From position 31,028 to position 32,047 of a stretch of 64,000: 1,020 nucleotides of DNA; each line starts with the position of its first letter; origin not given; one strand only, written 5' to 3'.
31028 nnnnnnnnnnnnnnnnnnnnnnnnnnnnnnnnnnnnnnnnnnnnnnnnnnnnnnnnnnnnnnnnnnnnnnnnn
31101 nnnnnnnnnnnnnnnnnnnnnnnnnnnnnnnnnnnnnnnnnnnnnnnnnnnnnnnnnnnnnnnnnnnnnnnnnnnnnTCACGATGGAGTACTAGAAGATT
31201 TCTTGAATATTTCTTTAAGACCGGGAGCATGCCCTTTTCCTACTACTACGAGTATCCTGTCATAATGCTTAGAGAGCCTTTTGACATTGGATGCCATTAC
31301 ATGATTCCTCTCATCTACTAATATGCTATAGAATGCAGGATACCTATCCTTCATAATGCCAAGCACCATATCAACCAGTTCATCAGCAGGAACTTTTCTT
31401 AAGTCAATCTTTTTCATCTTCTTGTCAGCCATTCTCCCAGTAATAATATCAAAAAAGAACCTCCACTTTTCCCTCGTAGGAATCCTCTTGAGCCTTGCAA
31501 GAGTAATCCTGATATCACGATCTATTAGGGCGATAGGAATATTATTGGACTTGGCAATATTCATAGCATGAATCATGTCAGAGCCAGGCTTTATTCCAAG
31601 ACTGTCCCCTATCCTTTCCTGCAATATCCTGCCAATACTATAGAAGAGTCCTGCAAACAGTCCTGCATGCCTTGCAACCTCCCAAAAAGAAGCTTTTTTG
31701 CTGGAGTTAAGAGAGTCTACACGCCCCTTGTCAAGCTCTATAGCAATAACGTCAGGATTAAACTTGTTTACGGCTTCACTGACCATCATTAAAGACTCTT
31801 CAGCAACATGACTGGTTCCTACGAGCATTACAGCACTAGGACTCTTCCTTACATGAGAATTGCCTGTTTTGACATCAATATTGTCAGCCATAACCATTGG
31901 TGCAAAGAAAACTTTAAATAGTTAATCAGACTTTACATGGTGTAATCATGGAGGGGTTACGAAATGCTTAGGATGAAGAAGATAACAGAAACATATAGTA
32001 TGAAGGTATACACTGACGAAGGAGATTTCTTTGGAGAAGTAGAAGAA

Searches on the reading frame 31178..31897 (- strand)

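Call 76: search_protein_families(library=pfam, proteins=[window:31178-31897:-], max_evalue=0.00001)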
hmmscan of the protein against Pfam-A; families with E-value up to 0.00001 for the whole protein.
window:31178-31897:- (239 aa): 2 families
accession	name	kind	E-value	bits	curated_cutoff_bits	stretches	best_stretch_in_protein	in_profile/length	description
PF01963.22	TraB_PrgY_gumN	-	5.2e-22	79.4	26.8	1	16-230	5-250/263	TraB/PrgY/gumN family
PF18950.5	DUF5694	-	1.1e-06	29.6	27.5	1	196-235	134-174/185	Family of unknown function (DUF5694)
